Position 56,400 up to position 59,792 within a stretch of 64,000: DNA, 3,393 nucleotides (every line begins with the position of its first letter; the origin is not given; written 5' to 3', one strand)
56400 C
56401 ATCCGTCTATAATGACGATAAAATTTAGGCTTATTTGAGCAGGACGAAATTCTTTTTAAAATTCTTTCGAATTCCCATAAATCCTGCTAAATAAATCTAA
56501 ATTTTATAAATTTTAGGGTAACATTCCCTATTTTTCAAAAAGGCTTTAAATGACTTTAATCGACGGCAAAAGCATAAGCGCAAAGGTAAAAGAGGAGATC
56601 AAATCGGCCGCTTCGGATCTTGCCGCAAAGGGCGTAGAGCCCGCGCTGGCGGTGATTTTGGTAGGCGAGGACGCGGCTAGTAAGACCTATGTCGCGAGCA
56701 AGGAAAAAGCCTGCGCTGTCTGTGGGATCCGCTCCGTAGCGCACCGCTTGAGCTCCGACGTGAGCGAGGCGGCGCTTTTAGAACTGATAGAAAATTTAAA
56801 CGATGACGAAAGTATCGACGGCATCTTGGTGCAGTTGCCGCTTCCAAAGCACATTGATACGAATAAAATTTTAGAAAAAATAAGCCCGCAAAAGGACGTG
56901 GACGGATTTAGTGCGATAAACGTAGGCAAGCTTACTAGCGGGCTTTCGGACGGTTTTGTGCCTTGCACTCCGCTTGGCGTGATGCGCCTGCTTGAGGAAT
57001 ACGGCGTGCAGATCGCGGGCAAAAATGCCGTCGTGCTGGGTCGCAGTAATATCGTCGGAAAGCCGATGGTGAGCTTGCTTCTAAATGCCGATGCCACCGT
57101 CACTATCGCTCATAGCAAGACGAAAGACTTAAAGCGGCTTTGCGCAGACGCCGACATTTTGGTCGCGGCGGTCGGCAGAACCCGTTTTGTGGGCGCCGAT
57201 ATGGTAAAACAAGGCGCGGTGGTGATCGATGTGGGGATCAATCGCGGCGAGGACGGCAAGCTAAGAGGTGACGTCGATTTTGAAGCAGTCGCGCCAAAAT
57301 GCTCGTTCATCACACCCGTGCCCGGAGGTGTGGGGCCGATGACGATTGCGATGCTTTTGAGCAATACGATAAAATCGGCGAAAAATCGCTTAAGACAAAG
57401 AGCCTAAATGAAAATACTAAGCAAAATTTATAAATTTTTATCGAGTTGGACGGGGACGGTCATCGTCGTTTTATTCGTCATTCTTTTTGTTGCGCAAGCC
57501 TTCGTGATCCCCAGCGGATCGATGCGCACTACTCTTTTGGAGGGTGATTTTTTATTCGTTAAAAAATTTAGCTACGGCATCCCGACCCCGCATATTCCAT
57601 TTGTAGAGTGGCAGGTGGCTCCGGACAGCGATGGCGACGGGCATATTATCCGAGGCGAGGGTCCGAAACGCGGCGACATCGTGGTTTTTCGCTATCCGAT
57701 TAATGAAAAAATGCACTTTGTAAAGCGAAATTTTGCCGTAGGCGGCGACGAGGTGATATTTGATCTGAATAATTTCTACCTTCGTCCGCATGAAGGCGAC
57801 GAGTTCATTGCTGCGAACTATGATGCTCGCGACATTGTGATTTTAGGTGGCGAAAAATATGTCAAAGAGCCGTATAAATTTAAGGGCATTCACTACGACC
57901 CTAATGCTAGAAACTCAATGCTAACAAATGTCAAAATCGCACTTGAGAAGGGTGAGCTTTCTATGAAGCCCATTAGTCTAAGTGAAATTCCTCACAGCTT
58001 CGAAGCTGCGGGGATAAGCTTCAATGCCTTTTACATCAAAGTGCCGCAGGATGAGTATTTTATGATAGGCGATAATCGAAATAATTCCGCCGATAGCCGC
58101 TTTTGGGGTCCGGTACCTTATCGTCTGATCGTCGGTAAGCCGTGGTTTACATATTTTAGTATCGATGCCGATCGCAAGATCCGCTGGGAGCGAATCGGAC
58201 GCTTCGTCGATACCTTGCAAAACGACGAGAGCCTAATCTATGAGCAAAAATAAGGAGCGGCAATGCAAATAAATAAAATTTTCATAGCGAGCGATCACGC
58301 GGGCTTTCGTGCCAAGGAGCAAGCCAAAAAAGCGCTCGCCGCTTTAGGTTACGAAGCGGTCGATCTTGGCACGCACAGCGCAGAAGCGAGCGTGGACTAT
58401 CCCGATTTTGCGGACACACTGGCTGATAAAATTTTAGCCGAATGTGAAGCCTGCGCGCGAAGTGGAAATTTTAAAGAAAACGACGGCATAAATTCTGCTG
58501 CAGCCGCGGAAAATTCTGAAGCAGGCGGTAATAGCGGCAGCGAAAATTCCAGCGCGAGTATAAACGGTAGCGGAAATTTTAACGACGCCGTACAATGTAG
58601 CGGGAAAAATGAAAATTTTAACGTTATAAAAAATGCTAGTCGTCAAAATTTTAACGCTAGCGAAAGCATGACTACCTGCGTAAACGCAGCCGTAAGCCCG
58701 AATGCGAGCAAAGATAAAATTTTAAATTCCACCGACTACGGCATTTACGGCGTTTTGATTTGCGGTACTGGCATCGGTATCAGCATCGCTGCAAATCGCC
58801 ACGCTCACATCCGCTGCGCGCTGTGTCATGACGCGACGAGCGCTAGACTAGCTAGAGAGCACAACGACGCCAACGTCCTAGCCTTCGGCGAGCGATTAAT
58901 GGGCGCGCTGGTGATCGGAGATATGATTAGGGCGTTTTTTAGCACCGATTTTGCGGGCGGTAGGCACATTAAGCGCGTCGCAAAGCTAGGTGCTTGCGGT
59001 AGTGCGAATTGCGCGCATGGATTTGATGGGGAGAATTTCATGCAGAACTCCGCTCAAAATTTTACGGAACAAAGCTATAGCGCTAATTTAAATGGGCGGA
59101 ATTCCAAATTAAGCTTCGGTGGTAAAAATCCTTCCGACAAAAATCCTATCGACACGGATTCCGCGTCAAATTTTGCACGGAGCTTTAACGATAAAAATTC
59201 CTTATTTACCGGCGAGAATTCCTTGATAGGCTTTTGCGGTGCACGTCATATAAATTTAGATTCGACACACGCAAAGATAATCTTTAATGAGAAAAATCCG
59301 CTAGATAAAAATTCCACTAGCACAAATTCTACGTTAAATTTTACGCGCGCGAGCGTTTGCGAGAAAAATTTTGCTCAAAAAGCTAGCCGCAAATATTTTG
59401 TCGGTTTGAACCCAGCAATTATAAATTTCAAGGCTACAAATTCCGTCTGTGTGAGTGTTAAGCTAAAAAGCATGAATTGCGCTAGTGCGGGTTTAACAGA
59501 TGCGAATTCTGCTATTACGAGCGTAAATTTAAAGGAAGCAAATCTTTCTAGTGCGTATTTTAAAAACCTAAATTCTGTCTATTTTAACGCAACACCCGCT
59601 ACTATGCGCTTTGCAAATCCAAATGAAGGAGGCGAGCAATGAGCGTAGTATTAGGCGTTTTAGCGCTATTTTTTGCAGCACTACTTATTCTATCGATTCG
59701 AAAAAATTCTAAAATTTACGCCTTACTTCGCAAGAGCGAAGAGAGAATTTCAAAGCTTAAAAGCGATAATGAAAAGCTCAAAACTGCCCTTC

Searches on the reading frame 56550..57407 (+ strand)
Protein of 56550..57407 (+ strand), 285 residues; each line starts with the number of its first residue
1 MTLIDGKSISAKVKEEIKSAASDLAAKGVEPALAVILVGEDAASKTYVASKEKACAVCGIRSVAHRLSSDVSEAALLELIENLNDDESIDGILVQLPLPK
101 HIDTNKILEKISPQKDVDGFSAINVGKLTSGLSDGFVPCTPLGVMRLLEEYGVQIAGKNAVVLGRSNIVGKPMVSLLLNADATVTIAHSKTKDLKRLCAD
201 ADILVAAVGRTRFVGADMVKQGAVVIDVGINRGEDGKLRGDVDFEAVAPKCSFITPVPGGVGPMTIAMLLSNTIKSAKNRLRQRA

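Call 43: search_protein_families(library=pfam, proteins=[window:56550-57407:+], max_evalue=0.00001)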
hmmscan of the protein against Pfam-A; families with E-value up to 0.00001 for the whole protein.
window:56550-57407:+ (285 aa): 2 families
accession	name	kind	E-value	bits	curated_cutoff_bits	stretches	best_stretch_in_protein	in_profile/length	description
PF02882.25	THF_DHG_CYH_C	-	9.2e-71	236.8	27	1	122-280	2-159/160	Tetrahydrofolate dehydrogenase/cyclohydrolase, NAD(P)-binding domain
PF00763.28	THF_DHG_CYH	-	3.7e-43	146.9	32.8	1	4-118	1-115/115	Tetrahydrofolate dehydrogenase/cyclohydrolase, catalytic domain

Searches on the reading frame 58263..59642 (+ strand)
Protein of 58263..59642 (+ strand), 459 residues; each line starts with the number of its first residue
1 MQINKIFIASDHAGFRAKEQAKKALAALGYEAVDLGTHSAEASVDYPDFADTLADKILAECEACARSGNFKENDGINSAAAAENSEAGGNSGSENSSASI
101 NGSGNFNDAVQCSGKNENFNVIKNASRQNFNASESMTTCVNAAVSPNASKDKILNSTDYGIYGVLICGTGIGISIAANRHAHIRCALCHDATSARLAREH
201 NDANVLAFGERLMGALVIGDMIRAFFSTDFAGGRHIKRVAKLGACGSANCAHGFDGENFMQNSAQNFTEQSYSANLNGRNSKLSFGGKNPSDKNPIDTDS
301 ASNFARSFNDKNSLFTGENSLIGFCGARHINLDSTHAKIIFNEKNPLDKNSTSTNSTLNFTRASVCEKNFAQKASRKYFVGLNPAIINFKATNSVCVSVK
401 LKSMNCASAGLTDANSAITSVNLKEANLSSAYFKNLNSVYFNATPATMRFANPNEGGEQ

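Call 43: search_protein_families(library=pfam, proteins=[window:58263-59642:+], max_evalue=0.00001)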
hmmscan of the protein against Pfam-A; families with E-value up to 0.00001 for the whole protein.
window:58263-59642:+ (459 aa): 1 family
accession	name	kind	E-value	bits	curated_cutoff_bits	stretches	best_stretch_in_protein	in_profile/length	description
PF02502.23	LacAB_rpiB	-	9e-46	155.7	24.7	2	162-242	58-138/138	Ribose/Galactose Isomerase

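Call 54: search_protein_families(library=ncbifam, proteins=[window:58263-59642:+], max_evalue=0.001)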
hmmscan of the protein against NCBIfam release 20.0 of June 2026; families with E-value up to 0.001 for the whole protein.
window:58263-59642:+ (459 aa): 12 families
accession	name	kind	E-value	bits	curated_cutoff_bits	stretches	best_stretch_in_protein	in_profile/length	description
NF004051.0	PRK05571.1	subfamily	9.4e-47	158.5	135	2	160-244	60-144/149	ribose-5-phosphate isomerase B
TIGR00689.1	rpiB_lacA_lacB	subfamily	3.3e-44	150.3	88.3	2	161-243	58-140/145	RpiB/LacA/LacB family sugar-phosphate isomerase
TIGR01120.1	rpiB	equivalog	2.8e-41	140.8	138.65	2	161-243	58-140/143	ribose 5-phosphate isomerase B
TIGR02133.1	RPI_actino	equivalog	3.9e-30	104.7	168.2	2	158-243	57-143/148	ribose-5-phosphate isomerase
NF006381.0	PRK08622.1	equivalog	6.8e-24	84.6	234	1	162-271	60-168/171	galactose-6-phosphate isomerase subunit LacB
TIGR01119.1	lacB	equivalog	8.2e-20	71.2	312.55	1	162-249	60-148/171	galactose-6-phosphate isomerase subunit LacB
NF009258.0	PRK12615.1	equivalog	1.2e-18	67.6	325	1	162-248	60-147/171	galactose-6-phosphate isomerase subunit LacB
NF051858.1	EryPhIsonDerIRhiz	equivalog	3.8e-17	62.8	240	1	132-231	35-131/150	D-erythrulose-4-phosphate isomerase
NF006380.0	PRK08621.1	equivalog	1.2e-15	58.2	164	1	162-241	58-137/142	galactose-6-phosphate isomerase subunit LacA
TIGR01118.1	lacA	equivalog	4.1e-10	39.9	181.1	1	107-242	15-138/141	galactose-6-phosphate isomerase subunit LacA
NF009257.0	PRK12613.1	equivalog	2.1e-08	34.4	243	1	154-242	50-137/141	galactose-6-phosphate isomerase subunit LacA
NF006753.0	PRK09273.1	equivalog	8e-05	22.1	137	1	164-208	68-112/211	hypothetical protein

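Call 69: find_homologous_proteins(query=window:58263-59642:+, max_evalue=1e-10)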
Query window:58263-59642:+ (459 aa): 1569 proteins with E <= 1e-10 among 6970 candidates; the best 120 are listed.
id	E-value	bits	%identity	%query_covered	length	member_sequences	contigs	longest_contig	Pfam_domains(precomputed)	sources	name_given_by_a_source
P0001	6.0e-296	999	100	100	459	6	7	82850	PF02502.24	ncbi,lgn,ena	-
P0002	6.5e-270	913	94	100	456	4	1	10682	PF02502.24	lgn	-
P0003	9.0e-270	913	93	100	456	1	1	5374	PF02502.24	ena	-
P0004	4.1e-264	894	92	100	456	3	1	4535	PF02502.24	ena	-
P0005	6.8e-263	890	91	100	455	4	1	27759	PF02502.24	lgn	-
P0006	3.7e-260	881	90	100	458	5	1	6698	PF02502.24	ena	-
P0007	4.0e-260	881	91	100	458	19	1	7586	PF02502.24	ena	-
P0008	6.9e-260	880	90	100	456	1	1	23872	PF02502.24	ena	-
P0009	5.5e-259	877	90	100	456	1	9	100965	PF02502.24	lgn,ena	-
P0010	2.5e-257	872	89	100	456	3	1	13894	PF02502.24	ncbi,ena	-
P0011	1.8e-256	869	88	100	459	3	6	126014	PF02502.24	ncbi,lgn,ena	-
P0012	1.9e-256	869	90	100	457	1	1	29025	PF02502.24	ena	-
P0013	2.5e-256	869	89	100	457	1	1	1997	PF02502.24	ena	-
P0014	8.0e-255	864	90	100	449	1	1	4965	PF02502.24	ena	-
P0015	1.2e-254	863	89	100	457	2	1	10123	PF02502.24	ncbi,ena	-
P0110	7.8e-237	804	83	100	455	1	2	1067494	PF02502.24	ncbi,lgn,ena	-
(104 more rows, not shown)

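Call 70: find_encoding_contigs(protein=P0110, flank=1000, max_places=3)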
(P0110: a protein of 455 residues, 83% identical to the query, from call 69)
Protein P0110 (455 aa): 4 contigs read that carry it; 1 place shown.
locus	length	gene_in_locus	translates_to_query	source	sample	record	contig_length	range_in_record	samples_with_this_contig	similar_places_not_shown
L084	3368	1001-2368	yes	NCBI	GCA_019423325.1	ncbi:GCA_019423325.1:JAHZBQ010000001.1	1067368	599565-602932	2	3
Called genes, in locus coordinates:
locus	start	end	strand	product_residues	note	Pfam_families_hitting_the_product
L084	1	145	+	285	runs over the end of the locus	PF00763:THF_DHG_CYH, PF02882:THF_DHG_CYH_C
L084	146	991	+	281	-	PF10502:Peptidase_S26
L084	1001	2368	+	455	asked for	PF02502:LacAB_rpiB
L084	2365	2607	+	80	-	-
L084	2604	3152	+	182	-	PF00156:Pribosyltran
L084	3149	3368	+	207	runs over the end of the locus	PF09335:VTT_dom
